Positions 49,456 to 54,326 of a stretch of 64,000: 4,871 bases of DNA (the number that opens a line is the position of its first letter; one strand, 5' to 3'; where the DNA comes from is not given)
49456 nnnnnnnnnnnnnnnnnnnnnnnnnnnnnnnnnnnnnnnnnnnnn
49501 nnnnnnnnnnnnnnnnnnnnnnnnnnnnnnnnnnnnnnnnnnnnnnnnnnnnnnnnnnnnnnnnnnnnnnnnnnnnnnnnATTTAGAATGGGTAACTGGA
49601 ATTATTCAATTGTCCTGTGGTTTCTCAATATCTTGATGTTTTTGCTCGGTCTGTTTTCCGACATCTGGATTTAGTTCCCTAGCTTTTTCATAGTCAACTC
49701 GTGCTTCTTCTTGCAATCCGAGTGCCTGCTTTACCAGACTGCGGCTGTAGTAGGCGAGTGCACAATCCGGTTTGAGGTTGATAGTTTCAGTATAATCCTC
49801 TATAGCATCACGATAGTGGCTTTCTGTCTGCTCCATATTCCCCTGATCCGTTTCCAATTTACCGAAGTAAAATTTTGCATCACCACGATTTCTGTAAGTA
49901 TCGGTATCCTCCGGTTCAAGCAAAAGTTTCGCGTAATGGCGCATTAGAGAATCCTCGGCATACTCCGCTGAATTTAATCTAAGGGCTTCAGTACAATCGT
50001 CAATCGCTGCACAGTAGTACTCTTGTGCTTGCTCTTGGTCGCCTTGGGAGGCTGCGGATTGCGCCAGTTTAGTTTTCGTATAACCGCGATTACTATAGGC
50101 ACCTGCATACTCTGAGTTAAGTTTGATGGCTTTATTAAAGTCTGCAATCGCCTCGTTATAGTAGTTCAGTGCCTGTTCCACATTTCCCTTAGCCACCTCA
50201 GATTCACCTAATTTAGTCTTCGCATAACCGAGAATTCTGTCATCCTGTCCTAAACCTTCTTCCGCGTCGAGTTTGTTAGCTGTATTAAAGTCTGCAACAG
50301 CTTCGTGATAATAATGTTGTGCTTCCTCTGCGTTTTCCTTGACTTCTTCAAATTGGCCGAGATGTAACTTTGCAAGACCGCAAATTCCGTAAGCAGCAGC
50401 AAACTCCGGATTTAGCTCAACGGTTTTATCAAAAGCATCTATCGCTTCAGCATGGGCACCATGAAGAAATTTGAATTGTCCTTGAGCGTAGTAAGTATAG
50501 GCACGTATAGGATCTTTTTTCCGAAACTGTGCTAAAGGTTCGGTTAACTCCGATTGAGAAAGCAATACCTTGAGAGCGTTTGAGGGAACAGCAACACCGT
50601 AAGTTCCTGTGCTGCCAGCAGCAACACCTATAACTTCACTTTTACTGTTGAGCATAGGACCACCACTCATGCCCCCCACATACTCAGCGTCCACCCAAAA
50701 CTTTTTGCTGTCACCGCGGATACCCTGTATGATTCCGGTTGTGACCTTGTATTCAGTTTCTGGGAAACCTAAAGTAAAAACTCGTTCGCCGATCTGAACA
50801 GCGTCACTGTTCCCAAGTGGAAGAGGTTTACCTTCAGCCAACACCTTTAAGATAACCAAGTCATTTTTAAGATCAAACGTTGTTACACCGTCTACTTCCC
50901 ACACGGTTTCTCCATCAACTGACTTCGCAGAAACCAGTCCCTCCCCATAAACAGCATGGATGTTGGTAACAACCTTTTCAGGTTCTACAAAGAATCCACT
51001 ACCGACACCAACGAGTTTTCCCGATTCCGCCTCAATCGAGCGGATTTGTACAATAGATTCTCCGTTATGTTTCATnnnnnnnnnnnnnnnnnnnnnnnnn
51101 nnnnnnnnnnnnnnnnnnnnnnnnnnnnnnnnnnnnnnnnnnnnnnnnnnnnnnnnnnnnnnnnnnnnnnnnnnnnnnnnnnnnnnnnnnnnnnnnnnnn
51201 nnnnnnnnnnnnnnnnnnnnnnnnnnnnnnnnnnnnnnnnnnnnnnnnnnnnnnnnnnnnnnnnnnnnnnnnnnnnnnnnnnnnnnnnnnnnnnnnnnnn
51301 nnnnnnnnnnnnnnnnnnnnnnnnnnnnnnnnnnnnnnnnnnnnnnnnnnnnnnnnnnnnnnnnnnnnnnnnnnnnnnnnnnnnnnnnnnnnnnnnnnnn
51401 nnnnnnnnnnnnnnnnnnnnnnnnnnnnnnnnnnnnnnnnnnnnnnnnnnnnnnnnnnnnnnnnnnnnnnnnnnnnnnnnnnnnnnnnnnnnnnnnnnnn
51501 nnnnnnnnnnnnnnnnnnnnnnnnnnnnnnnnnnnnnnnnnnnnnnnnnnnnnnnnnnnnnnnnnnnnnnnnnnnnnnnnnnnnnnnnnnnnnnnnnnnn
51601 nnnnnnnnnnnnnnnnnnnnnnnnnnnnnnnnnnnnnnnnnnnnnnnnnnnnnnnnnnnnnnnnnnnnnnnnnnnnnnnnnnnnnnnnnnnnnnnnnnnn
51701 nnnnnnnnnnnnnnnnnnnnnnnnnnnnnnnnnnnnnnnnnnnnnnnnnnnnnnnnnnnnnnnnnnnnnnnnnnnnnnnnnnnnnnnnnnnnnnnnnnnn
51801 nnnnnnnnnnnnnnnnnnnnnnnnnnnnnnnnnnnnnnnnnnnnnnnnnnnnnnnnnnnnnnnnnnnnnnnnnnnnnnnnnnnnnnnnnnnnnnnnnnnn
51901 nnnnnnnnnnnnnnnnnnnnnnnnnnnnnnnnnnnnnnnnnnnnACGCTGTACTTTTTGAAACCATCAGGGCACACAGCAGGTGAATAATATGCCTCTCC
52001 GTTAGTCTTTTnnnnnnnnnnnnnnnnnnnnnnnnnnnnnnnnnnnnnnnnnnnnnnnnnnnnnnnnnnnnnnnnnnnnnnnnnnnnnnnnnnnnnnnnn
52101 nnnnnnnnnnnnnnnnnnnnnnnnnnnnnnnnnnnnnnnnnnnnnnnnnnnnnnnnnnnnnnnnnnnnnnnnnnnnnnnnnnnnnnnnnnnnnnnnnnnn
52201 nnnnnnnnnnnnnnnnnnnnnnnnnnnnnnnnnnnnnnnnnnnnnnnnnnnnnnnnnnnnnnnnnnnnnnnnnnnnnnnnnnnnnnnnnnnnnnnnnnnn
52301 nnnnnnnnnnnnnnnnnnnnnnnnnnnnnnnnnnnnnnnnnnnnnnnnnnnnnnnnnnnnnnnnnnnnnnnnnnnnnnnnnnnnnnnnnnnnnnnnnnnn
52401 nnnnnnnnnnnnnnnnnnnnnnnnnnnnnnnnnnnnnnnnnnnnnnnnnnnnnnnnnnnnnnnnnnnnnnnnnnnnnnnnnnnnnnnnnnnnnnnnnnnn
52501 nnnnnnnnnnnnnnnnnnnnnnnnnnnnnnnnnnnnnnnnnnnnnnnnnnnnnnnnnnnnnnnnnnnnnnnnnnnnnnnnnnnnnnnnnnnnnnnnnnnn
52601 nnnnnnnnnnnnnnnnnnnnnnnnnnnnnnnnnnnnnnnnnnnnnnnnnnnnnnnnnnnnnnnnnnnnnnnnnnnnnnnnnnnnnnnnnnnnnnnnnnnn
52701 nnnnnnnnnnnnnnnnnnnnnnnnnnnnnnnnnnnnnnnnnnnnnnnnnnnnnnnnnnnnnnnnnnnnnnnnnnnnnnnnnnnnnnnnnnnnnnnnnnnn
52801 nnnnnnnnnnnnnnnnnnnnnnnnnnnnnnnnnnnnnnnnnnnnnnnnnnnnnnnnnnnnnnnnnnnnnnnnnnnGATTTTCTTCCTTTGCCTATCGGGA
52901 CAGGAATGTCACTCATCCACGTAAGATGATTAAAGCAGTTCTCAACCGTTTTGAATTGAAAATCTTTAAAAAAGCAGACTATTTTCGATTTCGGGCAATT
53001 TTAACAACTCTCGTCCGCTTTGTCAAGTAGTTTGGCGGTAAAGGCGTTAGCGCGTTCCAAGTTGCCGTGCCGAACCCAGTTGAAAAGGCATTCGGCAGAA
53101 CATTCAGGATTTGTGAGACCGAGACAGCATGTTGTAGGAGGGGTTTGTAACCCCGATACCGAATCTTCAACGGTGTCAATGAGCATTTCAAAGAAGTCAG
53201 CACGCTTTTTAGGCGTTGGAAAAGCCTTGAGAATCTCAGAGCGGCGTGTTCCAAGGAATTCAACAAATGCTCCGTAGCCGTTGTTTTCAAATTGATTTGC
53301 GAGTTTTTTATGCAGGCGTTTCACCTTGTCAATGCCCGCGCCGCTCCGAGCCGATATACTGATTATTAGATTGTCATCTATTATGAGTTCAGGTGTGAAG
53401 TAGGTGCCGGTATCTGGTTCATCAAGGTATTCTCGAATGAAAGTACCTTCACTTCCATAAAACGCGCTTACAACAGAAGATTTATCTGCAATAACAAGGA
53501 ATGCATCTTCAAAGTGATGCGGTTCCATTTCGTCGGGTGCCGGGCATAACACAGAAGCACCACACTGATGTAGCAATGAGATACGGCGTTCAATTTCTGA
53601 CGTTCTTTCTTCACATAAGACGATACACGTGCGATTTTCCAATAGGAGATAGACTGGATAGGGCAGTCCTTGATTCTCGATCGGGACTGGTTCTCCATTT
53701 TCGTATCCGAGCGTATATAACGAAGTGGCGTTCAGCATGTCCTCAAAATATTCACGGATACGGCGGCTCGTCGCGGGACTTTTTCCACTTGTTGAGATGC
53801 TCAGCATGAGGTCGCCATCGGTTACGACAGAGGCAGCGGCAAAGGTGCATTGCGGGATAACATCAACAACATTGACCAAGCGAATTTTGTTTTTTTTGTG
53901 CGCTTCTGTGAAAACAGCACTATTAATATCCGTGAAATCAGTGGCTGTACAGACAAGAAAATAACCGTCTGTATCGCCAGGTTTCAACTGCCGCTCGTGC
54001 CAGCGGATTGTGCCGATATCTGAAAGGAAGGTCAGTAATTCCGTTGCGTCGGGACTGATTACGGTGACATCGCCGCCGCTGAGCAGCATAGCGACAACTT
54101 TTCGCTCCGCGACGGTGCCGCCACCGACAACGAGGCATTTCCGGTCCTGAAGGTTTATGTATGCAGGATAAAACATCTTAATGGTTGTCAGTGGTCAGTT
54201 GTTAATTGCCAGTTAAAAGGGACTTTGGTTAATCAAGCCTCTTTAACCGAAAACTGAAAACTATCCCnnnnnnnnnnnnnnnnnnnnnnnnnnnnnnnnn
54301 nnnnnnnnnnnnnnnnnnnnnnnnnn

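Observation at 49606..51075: Third protease-TPR paralog inserted between ccsA/hemX-like gene and hemA inside the heme biosynthesis operon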

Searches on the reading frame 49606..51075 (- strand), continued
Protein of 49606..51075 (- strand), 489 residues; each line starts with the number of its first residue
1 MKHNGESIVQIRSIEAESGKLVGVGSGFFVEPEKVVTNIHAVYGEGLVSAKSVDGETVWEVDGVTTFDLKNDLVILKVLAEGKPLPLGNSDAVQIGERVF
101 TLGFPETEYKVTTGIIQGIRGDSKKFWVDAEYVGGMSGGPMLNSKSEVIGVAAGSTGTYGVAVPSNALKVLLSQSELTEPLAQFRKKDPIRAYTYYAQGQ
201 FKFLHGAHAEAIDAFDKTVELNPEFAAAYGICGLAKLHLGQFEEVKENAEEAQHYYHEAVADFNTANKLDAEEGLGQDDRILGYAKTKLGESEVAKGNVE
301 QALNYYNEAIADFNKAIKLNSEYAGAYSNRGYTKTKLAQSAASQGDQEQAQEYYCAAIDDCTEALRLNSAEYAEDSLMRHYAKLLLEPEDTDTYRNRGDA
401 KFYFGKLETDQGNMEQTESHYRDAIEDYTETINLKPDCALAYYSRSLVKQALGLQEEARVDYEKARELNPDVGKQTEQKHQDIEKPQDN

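Call 54: predict_structure(alignment_id=A2)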
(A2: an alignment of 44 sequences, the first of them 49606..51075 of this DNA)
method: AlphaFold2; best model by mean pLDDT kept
length: 489 residues; sequences in the alignment: 44
mean_pLDDT: 89.4   pTM: 0.86
mean pLDDT of the five models: 89.4, 89.3, 88.2, 87.9, 87.6
residues with pLDDT >= 90: 350; 70-90: 98; 50-70: 25; < 50: 16
segments of 3 or more residues with pLDDT < 50: 476-489
pLDDT, mean of each block of 10 residues (from residue 1): 71 88 92 95 89 90 94 94 94 92 88 87 80 82 94 78 93 91 93 93 93 97 92 96 93 98 91 75 97 94 98 92 92 98 95 98 85 65 85 96 96 95 98 94 97 97 96 55 36
secondary structure, 60 per line:
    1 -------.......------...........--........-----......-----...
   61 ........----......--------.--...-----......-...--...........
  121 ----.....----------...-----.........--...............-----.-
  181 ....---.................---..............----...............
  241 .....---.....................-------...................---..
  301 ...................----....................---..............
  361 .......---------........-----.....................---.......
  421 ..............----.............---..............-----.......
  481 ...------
elements in order: E8-14 E21-31 E34-38 E47-52 E58-68 E73-78 E98-103 E110-120 E125-129 E140-142 E148-156 E159-164 H165-173 H181-184 H188-204 H208-221 H226-245 H249-269 H277-295 H299-319 H324-343 H347-367 H377-384 H390-410 H414-434 H439-451 H455-468 H474-483
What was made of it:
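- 49672..50535 (-): TPR solenoid, residues about 181-468. It has 14 helices (about 7 repeats) with an irregular insert near residues 368-389 (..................) that marks the heme-locus subfamily. Secondary structure of the model (call 54).
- On HtrA/DegP (S1C) proteases: AlphaFold2 model, pLDDT 89.4 (call 54). The model is all-helical from residue 181 (call 54).
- AlphaFold2 model with pLDDT 89.4 (call 54).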

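Call 56: fold_search(model_id=the predicted structure, library=pdb)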
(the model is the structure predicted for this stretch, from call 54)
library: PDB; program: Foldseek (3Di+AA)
matches with E <= 10: 1703; with E <= 0.001: 699
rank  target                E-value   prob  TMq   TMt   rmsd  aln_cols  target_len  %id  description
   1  7sjy_A                5.1e-13  1.00  0.33  0.51   7.1       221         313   24  Crystal structure of Clostridium thermocellum RsgI9 S1C-NTF2 bi-domain (released 2022-03-02)
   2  8se8_L                5.6e-13  1.00  0.32  0.76   2.4       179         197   29  HTRA-1 PD/SA bound to CKP 1G10 (released 2024-07-03)
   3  3nzi_A                6.2e-13  1.00  0.33  0.74   2.1       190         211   29  Substrate induced remodeling of the active site regulates HtrA1 activity (released 2011-02-23)
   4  8se7_F                7.8e-13  1.00  0.32  0.76   2.4       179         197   30  HTRA-1 PDSA bound to CKP 1A8 (released 2024-07-03)
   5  3tjn_B                1.4e-12  1.00  0.33  0.78   2.6       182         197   30  HtrA1 catalytic domain, apo form (released 2012-05-16)
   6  8se8_M                1.6e-12  1.00  0.32  0.76   2.4       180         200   31  HTRA-1 PD/SA bound to CKP 1G10 (released 2024-07-03)
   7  8se7_A                1.6e-12  1.00  0.32  0.76   2.4       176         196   30  HTRA-1 PDSA bound to CKP 1A8 (released 2024-07-03)
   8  8se7_K                2.7e-12  1.00  0.32  0.77   2.5       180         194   29  HTRA-1 PDSA bound to CKP 1A8 (released 2024-07-03)
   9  3qo6_A                2.9e-12  1.00  0.31  0.46   3.8       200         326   26  Crystal structure analysis of the plant protease Deg1 (released 2011-05-04)
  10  7sjy_B                3.0e-12  1.00  0.32  0.50   2.3       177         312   29  Crystal structure of Clostridium thermocellum RsgI9 S1C-NTF2 bi-domain (released 2022-03-02)
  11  8se8_F                3.3e-12  1.00  0.32  0.77   2.3       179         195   30  HTRA-1 PD/SA bound to CKP 1G10 (released 2024-07-03)
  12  6z0y_B                3.3e-12  1.00  0.33  0.77   2.7       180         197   30  HtrA1 inactive protease domain S328A with CARASIL mutations D174R R274Q (released 2021-05-19)
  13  8se8_D                3.6e-12  1.00  0.32  0.76   2.7       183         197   29  HTRA-1 PD/SA bound to CKP 1G10 (released 2024-07-03)
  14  8se8_B                3.8e-12  1.00  0.32  0.77   2.4       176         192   30  HTRA-1 PD/SA bound to CKP 1G10 (released 2024-07-03)
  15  8se8_A                3.8e-12  1.00  0.32  0.76   2.5       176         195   28  HTRA-1 PD/SA bound to CKP 1G10 (released 2024-07-03)
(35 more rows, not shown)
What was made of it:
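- On HtrA/DegP (S1C) proteases: Foldseek TM 0.72-0.78 to HtrA1 and DegS catalytic domains (call 56).
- Closest known: HtrA/DegP/DegS/DegQ family. Same: The catalytic domain has the same fold: Foldseek TM 0.72-0.78, rmsd 2.1-2.8 A, 23-31% identity to HtrA1 and DegS (call 56).
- Foldseek matches HtrA1 and DegS catalytic domains at TM 0.72-0.78 (call 56).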

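Call 67: search_dna_similar(query=window:49606-51075:-, collection=phages, mode=protein, max_rows=8)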
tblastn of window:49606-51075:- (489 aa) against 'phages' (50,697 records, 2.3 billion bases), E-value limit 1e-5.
Records with a match: 2; places in all: 2; records where one place covers at least 80% of the query: 0.
Best place of each record, by identity: <60% 2.
By first word of the organism name: Bacteriophage 2.
By host as written in the record: - 2.
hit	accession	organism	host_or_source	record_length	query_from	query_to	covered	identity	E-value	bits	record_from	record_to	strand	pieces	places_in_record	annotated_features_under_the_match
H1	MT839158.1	Bacteriophage sp.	human fecal samples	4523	218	453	48%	26.6%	3e-6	56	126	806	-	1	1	record has no annotation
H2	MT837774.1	Bacteriophage sp.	human fecal samples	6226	22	168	30%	30.0%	3e-7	59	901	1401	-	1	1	record has no annotation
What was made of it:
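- No close relatives occur in phages (call 67).
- Tried and rejected: There are no close relatives in phages, only two weak partial hits (call 67).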

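Call 68: search_dna_similar(query=window:49606-51075:-, collection=plasmids, mode=protein, max_rows=8)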
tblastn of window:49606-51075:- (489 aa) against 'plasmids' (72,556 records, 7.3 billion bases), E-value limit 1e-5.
Records with a match: 309; places in all: 358; records where one place covers at least 80% of the query: 6.
Best place of each record, by identity: <60% 309.
By first word of the organism name: Ralstonia 122; Klebsiella 16; Leisingera 14; Nostoc 13; Streptomyces 8; Paraburkholderia 8; Acaryochloris 7; Rhizobium 7; Ensifer 7; Thermus 6; and 51 more.
By predicted mobility (MOB-suite, as given by PLSDB): non-mobilizable 145; mobilizable 117; conjugative 47.
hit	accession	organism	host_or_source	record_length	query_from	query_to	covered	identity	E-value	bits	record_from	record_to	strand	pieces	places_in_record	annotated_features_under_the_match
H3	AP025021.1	Calothrix sp. PCC 7716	-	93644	9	468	94%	25.5%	3e-9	133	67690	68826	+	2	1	hypothetical protein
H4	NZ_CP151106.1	Nostoc sp. UHCC 0302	isolated culture,lake sediment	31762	12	468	93%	25.4%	1e-25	118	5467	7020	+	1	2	tetratricopeptide repeat protein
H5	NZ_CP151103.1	Nostoc sp. UHCC 0302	isolated culture,lake sediment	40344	12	471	94%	25.0%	1e-25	178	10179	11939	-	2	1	tetratricopeptide repeat protein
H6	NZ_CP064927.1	Acaryochloris marina S15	cell culture,surface of Pikea pinnata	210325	25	471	91%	25.1%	7e-19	98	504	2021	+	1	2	serine protease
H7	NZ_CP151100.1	Nostoc sp. UHCC 0302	isolated culture,lake sediment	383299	12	468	93%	24.3%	3e-23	111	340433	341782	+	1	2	tetratricopeptide repeat-containing serine protease family protein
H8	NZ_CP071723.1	Acaryochloris sp. 'Moss Beach'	culture,intertidal zone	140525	25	471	91%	24.6%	7e-18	95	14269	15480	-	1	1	tetratricopeptide repeat-containing serine protease family protein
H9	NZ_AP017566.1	Pseudanabaena sp. ABRG5-3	-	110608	162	476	64%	30.8%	9e-17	91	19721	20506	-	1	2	tetratricopeptide repeat protein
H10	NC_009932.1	Acaryochloris marina MBIC11017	-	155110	87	468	78%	25.0%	2e-15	87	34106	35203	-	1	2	tetratricopeptide repeat protein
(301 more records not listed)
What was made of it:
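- Closest known: 'Tetratricopeptide repeat-containing serine protease family protein'. Same: It aligns over 91-94% of the query (call 68).
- Tried and rejected: Plasmids hold only 25%-identical cyanobacterial homologs (call 68).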

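Call 69: get_annotated_region(hit=H7, flank=4000)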
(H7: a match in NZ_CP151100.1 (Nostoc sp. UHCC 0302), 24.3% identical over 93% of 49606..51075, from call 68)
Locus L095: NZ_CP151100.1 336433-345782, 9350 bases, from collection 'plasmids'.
description: Nostoc sp. UHCC 0302 plasmid unnamed4, complete sequence
organism: Nostoc sp. UHCC 0302 (NCBI taxid 3134896)
taxonomy: Bacteria; Cyanobacteriota; Cyanophyceae; Nostocales; Nostocaceae; Nostoc; Nostoc sp. UHCC 0302
host: -; source: isolated culture,lake sediment; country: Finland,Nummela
typing (MOB-suite, as given by PLSDB): non-mobilizable
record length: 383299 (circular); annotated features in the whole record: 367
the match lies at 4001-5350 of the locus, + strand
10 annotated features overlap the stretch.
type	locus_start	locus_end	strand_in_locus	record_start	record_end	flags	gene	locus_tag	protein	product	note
CDS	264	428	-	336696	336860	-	-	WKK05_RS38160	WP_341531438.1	ribbon-helix-helix protein, CopG family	-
CDS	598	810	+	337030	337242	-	-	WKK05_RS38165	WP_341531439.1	hypothetical protein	-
CDS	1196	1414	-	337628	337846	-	-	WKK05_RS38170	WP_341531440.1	hypothetical protein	-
CDS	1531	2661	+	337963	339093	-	-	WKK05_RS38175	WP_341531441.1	hypothetical protein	-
CDS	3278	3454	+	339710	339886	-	-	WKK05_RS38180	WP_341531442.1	hypothetical protein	-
CDS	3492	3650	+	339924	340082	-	-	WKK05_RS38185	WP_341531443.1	hypothetical protein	-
CDS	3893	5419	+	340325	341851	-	-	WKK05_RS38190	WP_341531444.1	tetratricopeptide repeat-containing serine protease family protein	-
CDS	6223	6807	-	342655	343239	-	-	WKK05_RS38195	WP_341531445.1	tetratricopeptide repeat protein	-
CDS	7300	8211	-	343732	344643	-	-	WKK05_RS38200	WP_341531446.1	tyrosine-type recombinase/integrase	GO:0015074 - DNA integration [Evidence IEA]; GO:0006310 - DNA recombination [Evidence IEA]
CDS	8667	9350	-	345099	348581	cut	-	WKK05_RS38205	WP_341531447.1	plasmid replication protein, CyRepA1 family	-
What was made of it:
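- Closest known: 'Tetratricopeptide repeat-containing serine protease family protein'. Different: There is no link to heme genes (call 69).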

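Call 70: get_annotated_region(hit=H6, flank=3000)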
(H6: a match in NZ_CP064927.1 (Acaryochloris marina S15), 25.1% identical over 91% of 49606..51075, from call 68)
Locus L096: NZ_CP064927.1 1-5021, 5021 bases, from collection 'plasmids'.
description: Acaryochloris marina S15 plasmid unnamed15, complete sequence
organism: Acaryochloris marina S15 (NCBI taxid 2762553)
taxonomy: Bacteria; Cyanobacteriota; Cyanophyceae; Acaryochloridales; Acaryochloridaceae; Acaryochloris; Acaryochloris marina; Acaryochloris marina S15
host: -; source: cell culture,surface of Pikea pinnata; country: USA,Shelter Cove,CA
typing (MOB-suite, as given by PLSDB): conjugative; relaxase MOBF; mating-pair formation MPF_T
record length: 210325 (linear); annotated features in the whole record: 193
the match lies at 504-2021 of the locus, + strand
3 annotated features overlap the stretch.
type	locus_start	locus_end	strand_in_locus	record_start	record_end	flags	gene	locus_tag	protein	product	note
CDS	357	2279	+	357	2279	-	-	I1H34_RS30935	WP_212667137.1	serine protease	-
CDS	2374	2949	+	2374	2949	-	-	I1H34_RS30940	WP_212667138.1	COP23 domain-containing protein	-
CDS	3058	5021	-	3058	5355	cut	-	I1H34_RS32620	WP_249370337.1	SUMF1/EgtB/PvdO family nonheme iron enzyme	-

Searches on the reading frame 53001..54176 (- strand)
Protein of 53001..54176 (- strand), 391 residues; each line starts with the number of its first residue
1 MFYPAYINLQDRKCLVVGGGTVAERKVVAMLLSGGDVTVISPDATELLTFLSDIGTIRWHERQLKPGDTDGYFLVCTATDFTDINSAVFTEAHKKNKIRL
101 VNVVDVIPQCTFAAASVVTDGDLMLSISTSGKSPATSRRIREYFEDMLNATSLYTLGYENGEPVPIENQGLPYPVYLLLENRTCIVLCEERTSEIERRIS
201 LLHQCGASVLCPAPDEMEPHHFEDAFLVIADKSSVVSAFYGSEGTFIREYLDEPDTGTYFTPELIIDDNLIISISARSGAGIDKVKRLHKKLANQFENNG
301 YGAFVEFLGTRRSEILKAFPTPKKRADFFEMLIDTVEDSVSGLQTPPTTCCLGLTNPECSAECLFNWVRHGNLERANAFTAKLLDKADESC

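Call 5: search_protein_families(library=pfam, proteins=[window:53001-54176:-], max_evalue=0.01)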
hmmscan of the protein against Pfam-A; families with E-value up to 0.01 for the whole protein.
window:53001-54176:- (391 aa): 3 families
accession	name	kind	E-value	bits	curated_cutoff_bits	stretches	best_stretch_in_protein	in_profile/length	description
PF13241.12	NAD_binding_7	-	3.4e-27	95.5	22.1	1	6-113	2-101/104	Putative NAD(P)-binding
PF14824.11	Sirohm_synth_M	-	3.1e-05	23.8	25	1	120-145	1-26/28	Sirohaem biosynthesis protein central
PF10414.14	CysG_dimeriser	-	0.0011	19.1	23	1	300-333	1-34/58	Sirohaem synthase dimerisation region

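Call 33: search_protein_families(library=ncbifam, proteins=[window:53001-54176:-], max_evalue=0.01)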
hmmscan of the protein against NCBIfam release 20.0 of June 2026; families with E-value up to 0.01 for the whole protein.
window:53001-54176:- (391 aa): 5 families
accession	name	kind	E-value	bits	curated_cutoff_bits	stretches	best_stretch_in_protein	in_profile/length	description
NF007922.1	PRK10637.1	equivalog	1.8e-37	129.4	400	2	3-150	2-149/450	siroheme synthase CysG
TIGR01470.1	cysG_Nterm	subfamily_domain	4.3e-36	124.5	62.3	2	4-150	2-146/205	siroheme synthase, N-terminal domain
NF005222.0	PRK06718.1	equivalog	1.7e-33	116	204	2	1-149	1-146/203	NAD(P)-binding protein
NF005223.0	PRK06719.1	equivalog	1.6e-22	79.9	223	1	2-145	4-141/157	precorrin-2 dehydrogenase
NF004045.0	PRK05562.1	equivalog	8.5e-08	31.8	181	1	13-153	27-165/225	NAD(P)-dependent oxidoreductase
